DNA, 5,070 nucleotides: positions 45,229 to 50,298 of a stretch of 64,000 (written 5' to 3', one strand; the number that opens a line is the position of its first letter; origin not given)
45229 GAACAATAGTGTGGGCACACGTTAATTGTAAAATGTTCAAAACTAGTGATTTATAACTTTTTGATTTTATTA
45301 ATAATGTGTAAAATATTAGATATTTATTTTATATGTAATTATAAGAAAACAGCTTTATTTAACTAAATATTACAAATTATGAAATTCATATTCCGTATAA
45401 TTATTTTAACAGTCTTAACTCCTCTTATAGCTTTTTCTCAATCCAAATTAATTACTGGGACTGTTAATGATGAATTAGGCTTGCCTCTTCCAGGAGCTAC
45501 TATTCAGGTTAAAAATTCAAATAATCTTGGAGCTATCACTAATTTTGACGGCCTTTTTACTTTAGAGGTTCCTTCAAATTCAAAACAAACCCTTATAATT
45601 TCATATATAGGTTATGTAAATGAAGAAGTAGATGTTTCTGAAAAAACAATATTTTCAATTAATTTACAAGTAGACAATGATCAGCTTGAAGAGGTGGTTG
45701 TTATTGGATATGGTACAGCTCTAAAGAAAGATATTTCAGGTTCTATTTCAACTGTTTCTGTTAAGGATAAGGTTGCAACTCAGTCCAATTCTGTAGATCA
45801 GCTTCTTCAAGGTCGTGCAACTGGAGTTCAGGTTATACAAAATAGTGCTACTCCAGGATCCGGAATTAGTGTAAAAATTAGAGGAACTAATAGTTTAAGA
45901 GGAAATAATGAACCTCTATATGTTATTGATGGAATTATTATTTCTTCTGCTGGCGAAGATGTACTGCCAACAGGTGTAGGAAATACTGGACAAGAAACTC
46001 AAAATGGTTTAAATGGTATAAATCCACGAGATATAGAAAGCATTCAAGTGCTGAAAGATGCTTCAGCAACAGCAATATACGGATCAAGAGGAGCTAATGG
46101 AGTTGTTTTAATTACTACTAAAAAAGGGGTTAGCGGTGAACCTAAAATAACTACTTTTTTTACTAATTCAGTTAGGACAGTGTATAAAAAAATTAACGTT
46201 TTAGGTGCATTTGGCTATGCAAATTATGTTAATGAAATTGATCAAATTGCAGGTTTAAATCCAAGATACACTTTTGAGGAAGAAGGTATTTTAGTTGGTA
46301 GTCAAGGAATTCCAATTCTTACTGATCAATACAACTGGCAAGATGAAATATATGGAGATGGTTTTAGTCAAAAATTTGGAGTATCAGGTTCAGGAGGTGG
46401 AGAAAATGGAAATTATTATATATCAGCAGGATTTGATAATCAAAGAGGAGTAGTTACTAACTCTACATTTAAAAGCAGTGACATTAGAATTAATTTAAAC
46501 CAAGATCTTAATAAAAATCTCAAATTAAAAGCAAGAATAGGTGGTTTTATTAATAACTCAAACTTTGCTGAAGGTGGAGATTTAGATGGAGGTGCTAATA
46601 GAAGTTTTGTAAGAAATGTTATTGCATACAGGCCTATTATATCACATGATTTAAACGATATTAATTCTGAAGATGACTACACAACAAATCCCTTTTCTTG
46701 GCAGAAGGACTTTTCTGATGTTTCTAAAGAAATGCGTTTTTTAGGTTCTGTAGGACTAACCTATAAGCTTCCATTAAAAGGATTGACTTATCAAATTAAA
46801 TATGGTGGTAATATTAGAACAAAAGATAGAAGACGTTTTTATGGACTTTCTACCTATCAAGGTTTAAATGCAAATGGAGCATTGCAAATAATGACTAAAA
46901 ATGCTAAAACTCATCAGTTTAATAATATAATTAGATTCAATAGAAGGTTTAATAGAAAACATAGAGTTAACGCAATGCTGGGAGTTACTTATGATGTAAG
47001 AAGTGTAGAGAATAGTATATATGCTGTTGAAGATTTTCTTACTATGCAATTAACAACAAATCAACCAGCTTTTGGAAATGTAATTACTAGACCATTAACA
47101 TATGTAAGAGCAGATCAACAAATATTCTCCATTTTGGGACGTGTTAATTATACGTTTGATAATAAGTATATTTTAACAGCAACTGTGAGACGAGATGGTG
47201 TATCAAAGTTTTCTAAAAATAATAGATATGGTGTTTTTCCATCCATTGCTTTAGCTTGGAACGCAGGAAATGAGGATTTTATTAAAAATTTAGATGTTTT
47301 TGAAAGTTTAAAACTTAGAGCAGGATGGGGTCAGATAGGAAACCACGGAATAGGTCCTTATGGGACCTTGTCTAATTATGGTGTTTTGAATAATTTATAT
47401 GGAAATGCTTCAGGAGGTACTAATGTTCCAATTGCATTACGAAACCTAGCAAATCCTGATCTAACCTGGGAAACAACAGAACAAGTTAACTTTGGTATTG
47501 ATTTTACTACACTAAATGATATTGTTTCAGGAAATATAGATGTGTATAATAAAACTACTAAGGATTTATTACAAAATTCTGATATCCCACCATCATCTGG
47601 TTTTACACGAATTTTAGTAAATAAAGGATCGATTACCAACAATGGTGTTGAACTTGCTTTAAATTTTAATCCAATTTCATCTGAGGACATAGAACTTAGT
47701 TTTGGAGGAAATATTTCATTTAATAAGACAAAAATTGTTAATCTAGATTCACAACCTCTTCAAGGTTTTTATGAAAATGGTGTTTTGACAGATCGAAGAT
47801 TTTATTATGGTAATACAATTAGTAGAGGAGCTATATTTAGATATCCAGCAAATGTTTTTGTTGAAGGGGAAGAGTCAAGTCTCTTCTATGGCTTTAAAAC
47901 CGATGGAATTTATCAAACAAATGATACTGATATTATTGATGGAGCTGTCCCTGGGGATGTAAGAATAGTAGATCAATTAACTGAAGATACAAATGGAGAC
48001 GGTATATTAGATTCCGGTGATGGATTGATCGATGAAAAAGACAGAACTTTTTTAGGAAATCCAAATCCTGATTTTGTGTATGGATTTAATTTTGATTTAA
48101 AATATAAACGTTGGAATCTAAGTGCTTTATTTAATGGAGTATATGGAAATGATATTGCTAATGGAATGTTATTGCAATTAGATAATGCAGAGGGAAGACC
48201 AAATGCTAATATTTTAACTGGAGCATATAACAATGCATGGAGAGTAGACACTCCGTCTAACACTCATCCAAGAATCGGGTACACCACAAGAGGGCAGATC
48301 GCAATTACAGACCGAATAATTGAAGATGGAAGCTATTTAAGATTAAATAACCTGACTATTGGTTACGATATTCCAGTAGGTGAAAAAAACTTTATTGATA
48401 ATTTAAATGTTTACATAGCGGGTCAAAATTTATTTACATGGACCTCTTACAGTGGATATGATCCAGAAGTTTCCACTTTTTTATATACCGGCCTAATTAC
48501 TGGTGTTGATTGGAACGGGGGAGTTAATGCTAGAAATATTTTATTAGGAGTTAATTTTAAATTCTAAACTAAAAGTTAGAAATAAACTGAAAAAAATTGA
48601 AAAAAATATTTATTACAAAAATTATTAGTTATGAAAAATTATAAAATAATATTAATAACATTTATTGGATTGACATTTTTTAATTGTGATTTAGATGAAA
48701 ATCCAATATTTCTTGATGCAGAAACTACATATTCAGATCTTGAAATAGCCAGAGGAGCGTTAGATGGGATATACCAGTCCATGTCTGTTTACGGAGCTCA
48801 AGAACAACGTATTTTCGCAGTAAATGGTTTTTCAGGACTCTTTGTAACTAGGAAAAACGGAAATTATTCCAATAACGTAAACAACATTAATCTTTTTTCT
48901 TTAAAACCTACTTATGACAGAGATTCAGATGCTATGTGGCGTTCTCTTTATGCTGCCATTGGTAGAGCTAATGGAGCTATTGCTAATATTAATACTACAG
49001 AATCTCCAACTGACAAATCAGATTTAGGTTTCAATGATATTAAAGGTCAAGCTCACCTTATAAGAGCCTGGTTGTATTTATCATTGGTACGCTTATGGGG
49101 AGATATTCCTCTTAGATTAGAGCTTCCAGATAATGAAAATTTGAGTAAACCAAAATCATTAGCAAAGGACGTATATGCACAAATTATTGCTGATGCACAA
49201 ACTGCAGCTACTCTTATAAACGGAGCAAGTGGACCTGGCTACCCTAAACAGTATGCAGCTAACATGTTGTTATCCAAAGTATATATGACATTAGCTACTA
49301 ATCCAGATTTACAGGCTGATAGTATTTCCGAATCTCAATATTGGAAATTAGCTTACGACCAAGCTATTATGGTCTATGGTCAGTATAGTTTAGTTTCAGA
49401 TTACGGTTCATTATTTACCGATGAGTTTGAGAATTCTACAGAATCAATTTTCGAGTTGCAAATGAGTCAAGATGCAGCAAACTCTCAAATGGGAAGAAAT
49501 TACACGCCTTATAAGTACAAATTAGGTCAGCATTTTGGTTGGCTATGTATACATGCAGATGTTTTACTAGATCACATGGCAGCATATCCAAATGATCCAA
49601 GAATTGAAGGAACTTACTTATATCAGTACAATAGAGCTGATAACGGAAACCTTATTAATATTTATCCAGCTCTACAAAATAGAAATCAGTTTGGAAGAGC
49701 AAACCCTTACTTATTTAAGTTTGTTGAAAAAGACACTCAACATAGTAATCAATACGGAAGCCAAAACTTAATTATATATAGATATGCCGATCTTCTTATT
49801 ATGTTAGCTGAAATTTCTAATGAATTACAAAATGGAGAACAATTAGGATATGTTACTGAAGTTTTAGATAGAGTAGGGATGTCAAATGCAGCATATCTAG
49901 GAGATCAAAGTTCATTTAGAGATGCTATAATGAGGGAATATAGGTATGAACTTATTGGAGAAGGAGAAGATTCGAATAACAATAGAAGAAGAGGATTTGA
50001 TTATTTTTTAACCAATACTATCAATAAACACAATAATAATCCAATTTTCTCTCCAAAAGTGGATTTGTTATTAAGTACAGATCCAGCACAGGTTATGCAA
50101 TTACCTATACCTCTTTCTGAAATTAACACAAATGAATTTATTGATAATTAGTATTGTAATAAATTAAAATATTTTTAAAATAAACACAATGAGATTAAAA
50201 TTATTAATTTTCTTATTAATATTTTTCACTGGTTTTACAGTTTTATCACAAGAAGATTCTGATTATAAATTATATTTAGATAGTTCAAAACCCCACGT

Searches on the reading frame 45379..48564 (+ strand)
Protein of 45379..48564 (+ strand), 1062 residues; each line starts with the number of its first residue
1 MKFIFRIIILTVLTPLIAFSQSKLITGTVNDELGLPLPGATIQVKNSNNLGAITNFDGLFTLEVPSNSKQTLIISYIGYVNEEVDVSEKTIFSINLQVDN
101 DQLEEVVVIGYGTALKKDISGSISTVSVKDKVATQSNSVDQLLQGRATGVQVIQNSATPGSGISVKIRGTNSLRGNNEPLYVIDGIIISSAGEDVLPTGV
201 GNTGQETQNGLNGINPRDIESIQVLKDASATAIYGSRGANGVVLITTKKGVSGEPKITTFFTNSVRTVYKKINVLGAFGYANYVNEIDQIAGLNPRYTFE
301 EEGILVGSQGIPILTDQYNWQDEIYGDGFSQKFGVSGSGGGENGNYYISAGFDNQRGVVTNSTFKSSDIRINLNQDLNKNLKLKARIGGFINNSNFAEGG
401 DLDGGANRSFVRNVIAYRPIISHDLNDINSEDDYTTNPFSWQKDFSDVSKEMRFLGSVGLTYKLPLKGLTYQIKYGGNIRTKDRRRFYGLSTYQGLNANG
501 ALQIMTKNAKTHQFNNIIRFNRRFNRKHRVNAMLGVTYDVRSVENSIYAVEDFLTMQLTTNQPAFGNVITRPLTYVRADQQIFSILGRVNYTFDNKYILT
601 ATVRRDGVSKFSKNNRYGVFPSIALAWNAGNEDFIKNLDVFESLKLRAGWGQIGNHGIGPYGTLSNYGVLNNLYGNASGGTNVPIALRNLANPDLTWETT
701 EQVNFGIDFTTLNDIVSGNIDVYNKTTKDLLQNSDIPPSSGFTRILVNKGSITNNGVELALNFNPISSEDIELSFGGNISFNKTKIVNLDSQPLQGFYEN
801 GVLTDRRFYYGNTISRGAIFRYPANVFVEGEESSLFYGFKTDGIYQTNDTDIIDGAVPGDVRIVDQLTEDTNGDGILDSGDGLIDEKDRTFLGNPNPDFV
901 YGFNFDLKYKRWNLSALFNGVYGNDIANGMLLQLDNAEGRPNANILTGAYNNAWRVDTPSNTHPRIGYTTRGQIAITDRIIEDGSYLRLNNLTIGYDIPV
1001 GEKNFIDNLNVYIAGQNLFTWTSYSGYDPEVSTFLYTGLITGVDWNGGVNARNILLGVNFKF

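Call 89: search_protein_families(library=pfam, proteins=[window:45379-48564:+], max_evalue=1e-8)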
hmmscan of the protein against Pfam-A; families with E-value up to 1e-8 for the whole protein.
window:45379-48564:+ (1062 aa): 4 families
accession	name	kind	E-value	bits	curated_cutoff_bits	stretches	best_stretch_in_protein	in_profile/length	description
PF00593.30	TonB_dep_Rec_b-barrel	-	2.2e-21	77.7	27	1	418-787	38-353/436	TonB dependent receptor-like, beta-barrel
PF07715.20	Plug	-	3.6e-18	66.4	23.9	1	116-242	2-107/107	TonB-dependent Receptor Plug Domain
PF13715.12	CarbopepD_reg_2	-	1e-16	61.2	32.2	1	25-108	1-88/88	CarboxypepD_reg-like domain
PF13620.12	CarboxypepD_reg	-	6.5e-10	39.7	32.3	1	25-88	2-71/82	Carboxypeptidase regulatory-like domain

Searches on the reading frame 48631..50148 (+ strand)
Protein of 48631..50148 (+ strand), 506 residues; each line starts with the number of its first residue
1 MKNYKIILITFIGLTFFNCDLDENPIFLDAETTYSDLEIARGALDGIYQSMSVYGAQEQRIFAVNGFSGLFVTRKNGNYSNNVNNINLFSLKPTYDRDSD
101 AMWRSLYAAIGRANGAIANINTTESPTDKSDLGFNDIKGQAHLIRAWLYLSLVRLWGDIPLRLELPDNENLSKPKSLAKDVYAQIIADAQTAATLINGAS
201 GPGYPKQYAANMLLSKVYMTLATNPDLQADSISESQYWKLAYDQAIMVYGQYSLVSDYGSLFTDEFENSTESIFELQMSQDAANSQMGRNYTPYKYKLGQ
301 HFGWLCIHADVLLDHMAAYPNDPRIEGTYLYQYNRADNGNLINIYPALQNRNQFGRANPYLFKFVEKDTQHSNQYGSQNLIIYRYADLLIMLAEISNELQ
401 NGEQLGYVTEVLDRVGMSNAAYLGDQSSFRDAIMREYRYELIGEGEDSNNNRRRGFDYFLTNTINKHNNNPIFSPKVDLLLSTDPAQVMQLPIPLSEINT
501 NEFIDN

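Call 89: search_protein_families(library=pfam, proteins=[window:48631-50148:+], max_evalue=1e-8)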
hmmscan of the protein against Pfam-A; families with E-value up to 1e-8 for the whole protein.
window:48631-50148:+ (506 aa): 2 families
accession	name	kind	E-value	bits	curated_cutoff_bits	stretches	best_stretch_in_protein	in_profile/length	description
PF07980.17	SusD_RagB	-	8.8e-18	65.4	23.1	1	270-502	1-289/297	SusD family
PF14322.12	SusD-like_3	-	5.6e-17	63.1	27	1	71-219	51-191/191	Starch-binding associating with outer membrane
